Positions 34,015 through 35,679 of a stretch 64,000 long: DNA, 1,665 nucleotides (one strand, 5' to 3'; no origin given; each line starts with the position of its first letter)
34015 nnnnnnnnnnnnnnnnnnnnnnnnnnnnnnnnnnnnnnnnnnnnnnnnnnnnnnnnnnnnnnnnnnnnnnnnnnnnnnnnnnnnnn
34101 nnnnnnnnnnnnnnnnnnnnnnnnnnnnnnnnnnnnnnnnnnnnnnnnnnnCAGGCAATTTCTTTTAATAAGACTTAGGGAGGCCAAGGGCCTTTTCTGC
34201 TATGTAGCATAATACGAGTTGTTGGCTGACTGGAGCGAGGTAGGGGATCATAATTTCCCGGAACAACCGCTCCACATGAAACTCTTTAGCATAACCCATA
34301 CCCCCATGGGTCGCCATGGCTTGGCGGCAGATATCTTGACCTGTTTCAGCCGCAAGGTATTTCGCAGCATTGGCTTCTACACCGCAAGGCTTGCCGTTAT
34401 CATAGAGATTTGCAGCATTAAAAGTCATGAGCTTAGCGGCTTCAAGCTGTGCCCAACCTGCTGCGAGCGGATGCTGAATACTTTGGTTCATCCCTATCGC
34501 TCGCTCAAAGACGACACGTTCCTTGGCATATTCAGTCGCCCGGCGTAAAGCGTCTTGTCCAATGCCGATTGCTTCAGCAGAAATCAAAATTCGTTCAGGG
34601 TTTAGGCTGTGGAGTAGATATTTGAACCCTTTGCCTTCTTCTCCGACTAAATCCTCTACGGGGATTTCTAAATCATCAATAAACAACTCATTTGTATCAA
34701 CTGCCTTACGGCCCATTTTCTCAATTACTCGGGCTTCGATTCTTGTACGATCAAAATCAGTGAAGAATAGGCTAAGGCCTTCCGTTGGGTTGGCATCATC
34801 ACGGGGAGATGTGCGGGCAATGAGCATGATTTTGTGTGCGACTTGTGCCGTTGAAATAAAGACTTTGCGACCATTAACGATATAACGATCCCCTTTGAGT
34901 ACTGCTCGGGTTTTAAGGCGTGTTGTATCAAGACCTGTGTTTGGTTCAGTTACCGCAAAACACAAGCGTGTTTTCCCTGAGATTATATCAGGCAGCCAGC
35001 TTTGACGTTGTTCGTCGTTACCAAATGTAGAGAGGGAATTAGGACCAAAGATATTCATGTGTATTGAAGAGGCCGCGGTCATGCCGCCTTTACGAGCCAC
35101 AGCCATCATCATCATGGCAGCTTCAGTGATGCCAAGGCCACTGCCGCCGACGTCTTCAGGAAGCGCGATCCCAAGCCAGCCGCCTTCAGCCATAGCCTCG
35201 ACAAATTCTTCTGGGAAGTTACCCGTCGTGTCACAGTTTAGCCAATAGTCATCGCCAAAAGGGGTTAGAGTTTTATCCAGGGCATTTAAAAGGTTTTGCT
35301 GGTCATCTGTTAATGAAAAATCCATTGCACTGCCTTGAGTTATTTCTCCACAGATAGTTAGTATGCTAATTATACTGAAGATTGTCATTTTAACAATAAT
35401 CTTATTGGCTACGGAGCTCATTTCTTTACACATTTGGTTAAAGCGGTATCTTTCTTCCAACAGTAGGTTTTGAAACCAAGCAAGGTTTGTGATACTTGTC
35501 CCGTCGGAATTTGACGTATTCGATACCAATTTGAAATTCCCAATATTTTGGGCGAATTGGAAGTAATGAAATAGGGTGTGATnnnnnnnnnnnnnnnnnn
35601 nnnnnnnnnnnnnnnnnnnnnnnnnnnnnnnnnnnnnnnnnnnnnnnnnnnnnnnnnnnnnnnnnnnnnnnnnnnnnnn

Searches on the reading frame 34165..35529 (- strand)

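Call 34: search_protein_families(library=pfam, proteins=[window:34165-35529:-], max_evalue=0.00001)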
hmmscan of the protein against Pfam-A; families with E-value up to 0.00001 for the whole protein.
window:34165-35529:- (454 aa): 4 families
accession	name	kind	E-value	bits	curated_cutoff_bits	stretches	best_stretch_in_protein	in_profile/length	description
PF00441.29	Acyl-CoA_dh_1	-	1.2e-37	129.8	22.4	1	299-428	1-130/150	Acyl-CoA dehydrogenase, C-terminal domain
PF02771.21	Acyl-CoA_dh_N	-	1.1e-22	81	22.9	1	74-186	1-113/113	Acyl-CoA dehydrogenase, N-terminal domain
PF02770.24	Acyl-CoA_dh_M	-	1.8e-18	66.9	33.3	1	190-286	1-96/97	Acyl-CoA dehydrogenase, middle domain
PF08028.16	Acyl-CoA_dh_2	-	2e-15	57.7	22.7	1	315-427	2-124/134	Acyl-CoA dehydrogenase, C-terminal domain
